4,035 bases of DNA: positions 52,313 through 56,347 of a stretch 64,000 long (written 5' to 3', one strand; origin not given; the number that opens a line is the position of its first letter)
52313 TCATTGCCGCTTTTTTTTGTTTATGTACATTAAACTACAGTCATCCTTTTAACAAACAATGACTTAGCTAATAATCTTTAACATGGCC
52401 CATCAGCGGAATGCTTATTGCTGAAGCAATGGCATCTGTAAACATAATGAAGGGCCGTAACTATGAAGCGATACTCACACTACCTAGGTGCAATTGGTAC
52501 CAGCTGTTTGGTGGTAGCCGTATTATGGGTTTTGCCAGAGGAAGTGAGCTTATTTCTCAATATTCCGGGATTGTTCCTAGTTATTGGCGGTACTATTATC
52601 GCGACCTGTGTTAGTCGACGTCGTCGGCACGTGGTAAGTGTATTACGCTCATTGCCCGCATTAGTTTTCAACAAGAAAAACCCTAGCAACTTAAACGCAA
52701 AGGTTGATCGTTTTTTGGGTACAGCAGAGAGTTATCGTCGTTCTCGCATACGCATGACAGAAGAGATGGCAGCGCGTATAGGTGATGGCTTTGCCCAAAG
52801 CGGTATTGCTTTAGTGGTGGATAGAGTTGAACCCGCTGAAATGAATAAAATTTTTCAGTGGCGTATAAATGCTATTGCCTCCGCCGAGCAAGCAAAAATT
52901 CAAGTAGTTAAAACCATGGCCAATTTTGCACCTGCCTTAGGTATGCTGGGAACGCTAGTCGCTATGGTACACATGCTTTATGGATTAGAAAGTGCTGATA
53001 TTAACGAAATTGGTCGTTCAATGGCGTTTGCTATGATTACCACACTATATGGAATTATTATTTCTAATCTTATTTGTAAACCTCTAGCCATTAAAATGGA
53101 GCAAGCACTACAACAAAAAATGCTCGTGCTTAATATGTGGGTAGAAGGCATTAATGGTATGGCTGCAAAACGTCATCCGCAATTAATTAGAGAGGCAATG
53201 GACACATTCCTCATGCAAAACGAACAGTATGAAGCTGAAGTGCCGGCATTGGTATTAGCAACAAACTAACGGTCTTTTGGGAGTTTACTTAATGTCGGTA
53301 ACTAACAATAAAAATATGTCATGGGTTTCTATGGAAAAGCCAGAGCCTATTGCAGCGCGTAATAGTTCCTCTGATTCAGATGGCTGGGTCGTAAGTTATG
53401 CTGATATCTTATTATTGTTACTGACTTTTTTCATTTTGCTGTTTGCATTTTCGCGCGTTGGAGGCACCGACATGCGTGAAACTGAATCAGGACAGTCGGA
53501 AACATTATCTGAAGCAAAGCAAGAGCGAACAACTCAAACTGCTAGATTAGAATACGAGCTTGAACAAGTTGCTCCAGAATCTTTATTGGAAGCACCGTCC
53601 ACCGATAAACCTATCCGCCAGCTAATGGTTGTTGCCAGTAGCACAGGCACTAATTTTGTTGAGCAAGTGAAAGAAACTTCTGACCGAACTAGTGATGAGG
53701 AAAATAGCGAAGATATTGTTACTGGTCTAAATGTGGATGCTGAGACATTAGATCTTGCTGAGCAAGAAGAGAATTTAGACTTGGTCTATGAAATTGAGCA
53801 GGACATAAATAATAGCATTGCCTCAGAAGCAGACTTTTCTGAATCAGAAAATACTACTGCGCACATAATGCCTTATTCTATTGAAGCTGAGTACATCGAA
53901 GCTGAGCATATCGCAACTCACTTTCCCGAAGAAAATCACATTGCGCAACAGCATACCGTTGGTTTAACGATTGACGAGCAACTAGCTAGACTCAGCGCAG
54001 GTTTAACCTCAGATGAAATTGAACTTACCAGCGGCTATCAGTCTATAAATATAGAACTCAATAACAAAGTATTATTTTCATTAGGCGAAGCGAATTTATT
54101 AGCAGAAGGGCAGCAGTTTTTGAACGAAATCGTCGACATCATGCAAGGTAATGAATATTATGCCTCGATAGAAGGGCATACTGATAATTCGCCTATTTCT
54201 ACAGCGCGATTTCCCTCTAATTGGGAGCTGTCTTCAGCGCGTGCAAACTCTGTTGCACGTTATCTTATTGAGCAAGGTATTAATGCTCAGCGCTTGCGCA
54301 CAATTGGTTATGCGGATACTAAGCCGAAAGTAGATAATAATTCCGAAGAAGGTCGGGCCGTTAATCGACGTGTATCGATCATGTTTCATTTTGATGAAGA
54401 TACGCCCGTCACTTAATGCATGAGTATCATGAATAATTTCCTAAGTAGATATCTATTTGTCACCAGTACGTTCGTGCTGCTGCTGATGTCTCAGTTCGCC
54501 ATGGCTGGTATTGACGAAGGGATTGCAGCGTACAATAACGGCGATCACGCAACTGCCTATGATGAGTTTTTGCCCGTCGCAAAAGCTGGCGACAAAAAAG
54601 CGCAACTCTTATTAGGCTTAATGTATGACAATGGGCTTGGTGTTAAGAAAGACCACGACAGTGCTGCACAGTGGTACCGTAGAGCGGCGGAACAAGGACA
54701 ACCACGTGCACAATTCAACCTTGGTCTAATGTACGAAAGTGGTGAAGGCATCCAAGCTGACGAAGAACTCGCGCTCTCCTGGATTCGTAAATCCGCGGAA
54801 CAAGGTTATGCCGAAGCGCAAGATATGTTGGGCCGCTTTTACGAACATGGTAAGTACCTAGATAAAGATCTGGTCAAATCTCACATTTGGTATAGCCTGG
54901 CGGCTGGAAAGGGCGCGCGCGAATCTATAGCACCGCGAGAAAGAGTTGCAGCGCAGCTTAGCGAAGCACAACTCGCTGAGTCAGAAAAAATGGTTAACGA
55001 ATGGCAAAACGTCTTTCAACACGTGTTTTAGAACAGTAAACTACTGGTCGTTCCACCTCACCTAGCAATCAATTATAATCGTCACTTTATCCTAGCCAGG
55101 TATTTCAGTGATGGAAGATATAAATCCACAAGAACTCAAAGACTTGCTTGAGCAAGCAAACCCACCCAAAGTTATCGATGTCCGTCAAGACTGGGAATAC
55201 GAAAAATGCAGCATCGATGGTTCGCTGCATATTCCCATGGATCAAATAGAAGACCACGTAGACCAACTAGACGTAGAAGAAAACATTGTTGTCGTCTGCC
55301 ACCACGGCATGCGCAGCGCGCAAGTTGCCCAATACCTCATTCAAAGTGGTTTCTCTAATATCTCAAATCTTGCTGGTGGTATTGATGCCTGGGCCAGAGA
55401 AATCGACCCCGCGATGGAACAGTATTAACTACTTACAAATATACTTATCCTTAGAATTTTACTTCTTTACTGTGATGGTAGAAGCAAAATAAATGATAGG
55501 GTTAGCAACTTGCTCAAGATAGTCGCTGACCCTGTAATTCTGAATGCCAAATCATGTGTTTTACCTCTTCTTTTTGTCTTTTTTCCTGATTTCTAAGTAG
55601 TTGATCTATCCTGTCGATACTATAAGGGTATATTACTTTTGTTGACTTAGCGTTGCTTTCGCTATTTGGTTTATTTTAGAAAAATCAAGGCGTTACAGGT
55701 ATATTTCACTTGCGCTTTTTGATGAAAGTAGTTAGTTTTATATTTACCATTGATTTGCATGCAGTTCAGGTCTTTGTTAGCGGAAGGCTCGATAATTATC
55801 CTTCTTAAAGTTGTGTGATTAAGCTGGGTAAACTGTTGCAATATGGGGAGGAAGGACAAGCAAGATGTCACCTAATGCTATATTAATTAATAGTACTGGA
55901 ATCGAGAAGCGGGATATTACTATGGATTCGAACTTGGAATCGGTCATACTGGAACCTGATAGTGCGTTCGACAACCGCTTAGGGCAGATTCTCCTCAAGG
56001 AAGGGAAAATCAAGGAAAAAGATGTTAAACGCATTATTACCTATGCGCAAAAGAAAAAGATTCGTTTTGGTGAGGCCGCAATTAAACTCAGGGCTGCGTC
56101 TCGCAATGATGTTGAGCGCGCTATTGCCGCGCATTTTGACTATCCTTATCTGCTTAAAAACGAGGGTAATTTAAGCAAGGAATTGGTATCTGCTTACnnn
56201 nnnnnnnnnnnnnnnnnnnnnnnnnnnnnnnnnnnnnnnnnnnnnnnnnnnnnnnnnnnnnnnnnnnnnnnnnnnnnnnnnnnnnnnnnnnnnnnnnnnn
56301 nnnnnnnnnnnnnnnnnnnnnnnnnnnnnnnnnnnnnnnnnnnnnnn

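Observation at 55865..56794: Putative c-di-GMP-sensing MshEN-like domain fused to a BY-kinase-type ATPase with a K-to-R Walker A substitution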

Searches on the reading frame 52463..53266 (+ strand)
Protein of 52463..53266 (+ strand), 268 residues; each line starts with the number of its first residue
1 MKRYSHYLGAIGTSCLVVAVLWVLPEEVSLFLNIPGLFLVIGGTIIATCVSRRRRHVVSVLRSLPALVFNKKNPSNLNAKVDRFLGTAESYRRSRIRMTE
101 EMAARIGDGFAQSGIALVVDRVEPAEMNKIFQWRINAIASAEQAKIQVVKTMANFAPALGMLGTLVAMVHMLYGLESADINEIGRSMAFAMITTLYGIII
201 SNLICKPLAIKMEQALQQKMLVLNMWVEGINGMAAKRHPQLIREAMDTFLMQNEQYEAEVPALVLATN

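Call 24: search_protein_families(library=ncbifam, proteins=[window:52463-53266:+], max_evalue=0.001)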
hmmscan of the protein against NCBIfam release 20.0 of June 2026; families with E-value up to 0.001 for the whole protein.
window:52463-53266:+ (268 aa): 7 families
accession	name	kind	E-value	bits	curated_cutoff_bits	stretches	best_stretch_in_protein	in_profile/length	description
NF005383.1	PRK06926.1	equivalog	3e-39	134.6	394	1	11-257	14-257/271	flagellar motor protein MotP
NF006527.0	PRK08990.1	equivalog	3.7e-35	121.5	341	1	8-254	7-246/254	flagellar motor protein PomA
NF005997.1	PRK08124.1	equivalog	3.3e-31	108.2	340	1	9-258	8-254/259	flagellar motor stator protein MotA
NF006583.0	PRK09109.1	equivalog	7.9e-31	107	237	1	27-250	26-245/246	flagellar motor protein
NF005237.0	PRK06743.1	equivalog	1.3e-23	83.7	373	1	30-252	49-267/277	flagellar motor protein MotP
NF006284.1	PRK08456.1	equivalog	9.8e-18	64.2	380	1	32-255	31-250/252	flagellar motor stator protein MotA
TIGR03818.1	MotA1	equivalog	7.6e-14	51.5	303.8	1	117-245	133-260/282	flagellar motor stator protein MotA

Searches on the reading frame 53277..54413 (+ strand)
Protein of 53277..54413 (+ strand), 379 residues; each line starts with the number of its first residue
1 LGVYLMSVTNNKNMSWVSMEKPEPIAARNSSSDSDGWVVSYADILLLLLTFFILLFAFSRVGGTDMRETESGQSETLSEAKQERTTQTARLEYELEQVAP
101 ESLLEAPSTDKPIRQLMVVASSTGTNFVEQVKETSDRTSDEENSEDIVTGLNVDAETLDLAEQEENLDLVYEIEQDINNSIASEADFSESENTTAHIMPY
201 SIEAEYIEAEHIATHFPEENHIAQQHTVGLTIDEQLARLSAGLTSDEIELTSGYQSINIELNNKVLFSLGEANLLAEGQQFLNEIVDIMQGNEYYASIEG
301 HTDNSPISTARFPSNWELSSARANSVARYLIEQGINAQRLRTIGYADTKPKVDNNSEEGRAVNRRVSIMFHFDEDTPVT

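Call 24: search_protein_families(library=ncbifam, proteins=[window:53277-54413:+], max_evalue=0.001)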
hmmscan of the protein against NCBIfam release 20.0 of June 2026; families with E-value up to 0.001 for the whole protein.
window:53277-54413:+ (379 aa): 41 families (the best 25 are shown)
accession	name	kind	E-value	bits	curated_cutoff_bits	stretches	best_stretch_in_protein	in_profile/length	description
NF006541.1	PRK09038.1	equivalog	5.8e-54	183.4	283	1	30-371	9-249/253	flagellar motor protein MotD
NF006508.0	PRK08944.1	subfamily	6.6e-40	137.2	259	1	32-371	12-288/304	MotB family protein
NF005382.1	PRK06925.1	equivalog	8.6e-37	127.6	264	1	253-369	105-222/225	flagellar motor protein MotS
TIGR03350.1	type_VI_ompA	equivalog_domain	4.6e-32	110.8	139.8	1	245-369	12-136/137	type VI secretion system protein TssL, long form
NF053611.1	YiaD_Gzip_OmpA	equivalog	1.1e-30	106.9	175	1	227-369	66-205/206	YiaD family glycine zipper/OmpA-like lipoprotein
NF005236.0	PRK06742.1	equivalog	6.3e-30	104.3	312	1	232-369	81-222/225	flagellar motor protein MotS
NF005195.1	PRK06667.1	equivalog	2.8e-29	102.6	300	2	243-373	102-238/241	flagellar motor protein MotB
NF005444.0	PRK07033.1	equivalog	1.4e-26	93.4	520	1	259-370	310-421/438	DotU family type VI secretion system protein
NF005831.1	PRK07734.1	equivalog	3.5e-25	89.2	301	2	254-369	130-247/250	flagellar motor protein MotB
NF006285.1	PRK08457.1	equivalog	1.3e-22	80.8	250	1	248-374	107-234/253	flagellar motor protein MotB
NF006543.0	PRK09039.1-2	equivalog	7.3e-22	78.6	305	1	263-370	232-347/350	peptidoglycan -binding protein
NF006542.0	PRK09039.1-1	equivalog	1.2e-21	77.4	388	1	263-368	507-622/627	peptidoglycan -binding protein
NF006545.0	PRK09039.1-4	equivalog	1.1e-20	74.7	372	1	262-368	223-337/342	peptidoglycan -binding protein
NF005999.0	PRK08126.1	subfamily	1.5e-20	73.4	571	1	266-369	326-429/432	hypothetical protein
NF006548.1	PRK09041.1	equivalog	3e-20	72.6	277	1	257-369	160-272/287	flagellar motor protein MotB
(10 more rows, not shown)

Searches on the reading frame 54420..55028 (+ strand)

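Call 24: search_protein_families(library=ncbifam, proteins=[window:54420-55028:+], max_evalue=0.001)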
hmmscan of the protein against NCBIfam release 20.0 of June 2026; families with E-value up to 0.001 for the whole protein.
window:54420-55028:+ (203 aa): 4 families
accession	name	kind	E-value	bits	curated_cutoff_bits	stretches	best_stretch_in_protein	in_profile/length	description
NF033786.1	phenyl_MerG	equivalog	1.3e-28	100.4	350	1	46-197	52-212/217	phenylmercury resistance protein MerG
NF038194.1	AlgK_TPR_lipo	equivalog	2.8e-13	49.3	700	1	51-197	289-435/448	alginate biosynthesis TPR repeat lipoprotein AlgK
NF047621.1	FlgprotMotXVib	equivalog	8.1e-13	48.3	330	2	62-128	75-141/211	flagellar protein MotX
NF045484.1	TransRegExoR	equivalog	7.8e-07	28.6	450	1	75-139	140-205/267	exopolysaccharide production regulator ExoR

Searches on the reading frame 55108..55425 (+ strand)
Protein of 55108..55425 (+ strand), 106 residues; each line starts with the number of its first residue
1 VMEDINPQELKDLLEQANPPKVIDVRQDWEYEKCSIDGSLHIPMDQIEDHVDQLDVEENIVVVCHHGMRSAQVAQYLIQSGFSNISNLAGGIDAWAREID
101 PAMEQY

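Call 24: search_protein_families(library=ncbifam, proteins=[window:55108-55425:+], max_evalue=0.001)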
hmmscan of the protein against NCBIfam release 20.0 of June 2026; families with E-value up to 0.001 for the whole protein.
window:55108-55425:+ (106 aa): 18 families
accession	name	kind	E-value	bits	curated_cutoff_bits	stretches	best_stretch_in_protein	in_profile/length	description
NF005902.0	PRK07878.1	equivalog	2.4e-20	72.8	647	1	4-106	288-392/392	adenylyltransferase/sulfurtransferase MoeZ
NF001195.0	PRK00162.1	equivalog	3.3e-20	72.4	102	1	3-103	5-104/108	thiosulfate sulfurtransferase GlpE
NF006444.0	PRK08762.1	equivalog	3e-17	62.3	449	1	2-101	14-113/387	molybdopterin-synthase adenylyltransferase MoeB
NF005646.0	PRK07411.1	equivalog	2.2e-16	60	633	1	2-106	281-390/390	molybdopterin-synthase adenylyltransferase MoeB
NF045521.1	rhoda_near_glyco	subfamily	1.1e-14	54.4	145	1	5-98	20-111/144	rhodanese homology domain-containing protein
NF041203.1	rhodanese_LYCAU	equivalog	2.8e-13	49.7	115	1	4-101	22-122/126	rhodanese-related (seleno)protein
NF033833.0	rhodan_ChrE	equivalog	2.9e-11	43.3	120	1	1-103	1-105/108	rhodanese family chromate resistance protein ChrE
NF001133.1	PRK00142.1-1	equivalog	5.6e-11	42.4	170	1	4-103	107-211/229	oxygen-dependent tRNA uridine(34) hydroxylase TrhO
NF007627.0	PRK10287.1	equivalog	2.2e-08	34.2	102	1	22-94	23-96/104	thiosulfate sulfurtransferase PspE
TIGR04271.1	ThiI_C_thiazole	equivalog_domain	9.6e-08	32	70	1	14-86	23-97/101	thiazole biosynthesis protein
TIGR02981.1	phageshock_pspE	exception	2.2e-07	31.1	126.3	1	22-93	21-93/101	thiosulfate sulfurtransferase PspE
NF045694.1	seleno_TsoB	exception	2.5e-06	25.8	805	1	5-101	46-155/572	rhodanese/DsbD fusion-like selenoprotein TsoB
NF008750.0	PRK11784.1-2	equivalog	9.7e-06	24.9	241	0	49-101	78-131/346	tRNA 2-selenouridine(34) synthase MnmH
NF004111.0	PRK05600.1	equivalog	3.7e-05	23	437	1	17-94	284-370/371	ThiF family adenylyltransferase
TIGR03167.1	tRNA_sel_U_synt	equivalog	0.00011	21.8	219.75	0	50-102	67-119/311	tRNA 2-selenouridine(34) synthase MnmH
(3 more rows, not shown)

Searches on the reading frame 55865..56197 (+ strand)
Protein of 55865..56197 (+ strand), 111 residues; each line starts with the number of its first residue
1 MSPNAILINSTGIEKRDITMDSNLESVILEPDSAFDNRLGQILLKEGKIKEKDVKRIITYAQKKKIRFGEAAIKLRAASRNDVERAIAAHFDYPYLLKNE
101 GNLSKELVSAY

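Call 40: search_solved_structures(query=window:55865-56197:+, max_evalue=10, show_alignments=5)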
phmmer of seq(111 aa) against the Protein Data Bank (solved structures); distinct sequences matched with E-value up to 10: 4.
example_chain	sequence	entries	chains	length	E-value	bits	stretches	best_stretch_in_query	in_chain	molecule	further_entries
6f8l_G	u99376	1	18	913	0.0033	21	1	36-88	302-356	Type IV pilus assembly protein PilF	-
2egv_A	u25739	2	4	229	0.036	17.7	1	4-47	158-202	UPF0088 protein aq_165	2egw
5htl_A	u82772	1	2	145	1.4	12.6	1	34-96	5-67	MSHA biogenesis protein MshE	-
3dm5_A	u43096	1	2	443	3.1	11.5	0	5-66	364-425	Signal recognition 54 kDa protein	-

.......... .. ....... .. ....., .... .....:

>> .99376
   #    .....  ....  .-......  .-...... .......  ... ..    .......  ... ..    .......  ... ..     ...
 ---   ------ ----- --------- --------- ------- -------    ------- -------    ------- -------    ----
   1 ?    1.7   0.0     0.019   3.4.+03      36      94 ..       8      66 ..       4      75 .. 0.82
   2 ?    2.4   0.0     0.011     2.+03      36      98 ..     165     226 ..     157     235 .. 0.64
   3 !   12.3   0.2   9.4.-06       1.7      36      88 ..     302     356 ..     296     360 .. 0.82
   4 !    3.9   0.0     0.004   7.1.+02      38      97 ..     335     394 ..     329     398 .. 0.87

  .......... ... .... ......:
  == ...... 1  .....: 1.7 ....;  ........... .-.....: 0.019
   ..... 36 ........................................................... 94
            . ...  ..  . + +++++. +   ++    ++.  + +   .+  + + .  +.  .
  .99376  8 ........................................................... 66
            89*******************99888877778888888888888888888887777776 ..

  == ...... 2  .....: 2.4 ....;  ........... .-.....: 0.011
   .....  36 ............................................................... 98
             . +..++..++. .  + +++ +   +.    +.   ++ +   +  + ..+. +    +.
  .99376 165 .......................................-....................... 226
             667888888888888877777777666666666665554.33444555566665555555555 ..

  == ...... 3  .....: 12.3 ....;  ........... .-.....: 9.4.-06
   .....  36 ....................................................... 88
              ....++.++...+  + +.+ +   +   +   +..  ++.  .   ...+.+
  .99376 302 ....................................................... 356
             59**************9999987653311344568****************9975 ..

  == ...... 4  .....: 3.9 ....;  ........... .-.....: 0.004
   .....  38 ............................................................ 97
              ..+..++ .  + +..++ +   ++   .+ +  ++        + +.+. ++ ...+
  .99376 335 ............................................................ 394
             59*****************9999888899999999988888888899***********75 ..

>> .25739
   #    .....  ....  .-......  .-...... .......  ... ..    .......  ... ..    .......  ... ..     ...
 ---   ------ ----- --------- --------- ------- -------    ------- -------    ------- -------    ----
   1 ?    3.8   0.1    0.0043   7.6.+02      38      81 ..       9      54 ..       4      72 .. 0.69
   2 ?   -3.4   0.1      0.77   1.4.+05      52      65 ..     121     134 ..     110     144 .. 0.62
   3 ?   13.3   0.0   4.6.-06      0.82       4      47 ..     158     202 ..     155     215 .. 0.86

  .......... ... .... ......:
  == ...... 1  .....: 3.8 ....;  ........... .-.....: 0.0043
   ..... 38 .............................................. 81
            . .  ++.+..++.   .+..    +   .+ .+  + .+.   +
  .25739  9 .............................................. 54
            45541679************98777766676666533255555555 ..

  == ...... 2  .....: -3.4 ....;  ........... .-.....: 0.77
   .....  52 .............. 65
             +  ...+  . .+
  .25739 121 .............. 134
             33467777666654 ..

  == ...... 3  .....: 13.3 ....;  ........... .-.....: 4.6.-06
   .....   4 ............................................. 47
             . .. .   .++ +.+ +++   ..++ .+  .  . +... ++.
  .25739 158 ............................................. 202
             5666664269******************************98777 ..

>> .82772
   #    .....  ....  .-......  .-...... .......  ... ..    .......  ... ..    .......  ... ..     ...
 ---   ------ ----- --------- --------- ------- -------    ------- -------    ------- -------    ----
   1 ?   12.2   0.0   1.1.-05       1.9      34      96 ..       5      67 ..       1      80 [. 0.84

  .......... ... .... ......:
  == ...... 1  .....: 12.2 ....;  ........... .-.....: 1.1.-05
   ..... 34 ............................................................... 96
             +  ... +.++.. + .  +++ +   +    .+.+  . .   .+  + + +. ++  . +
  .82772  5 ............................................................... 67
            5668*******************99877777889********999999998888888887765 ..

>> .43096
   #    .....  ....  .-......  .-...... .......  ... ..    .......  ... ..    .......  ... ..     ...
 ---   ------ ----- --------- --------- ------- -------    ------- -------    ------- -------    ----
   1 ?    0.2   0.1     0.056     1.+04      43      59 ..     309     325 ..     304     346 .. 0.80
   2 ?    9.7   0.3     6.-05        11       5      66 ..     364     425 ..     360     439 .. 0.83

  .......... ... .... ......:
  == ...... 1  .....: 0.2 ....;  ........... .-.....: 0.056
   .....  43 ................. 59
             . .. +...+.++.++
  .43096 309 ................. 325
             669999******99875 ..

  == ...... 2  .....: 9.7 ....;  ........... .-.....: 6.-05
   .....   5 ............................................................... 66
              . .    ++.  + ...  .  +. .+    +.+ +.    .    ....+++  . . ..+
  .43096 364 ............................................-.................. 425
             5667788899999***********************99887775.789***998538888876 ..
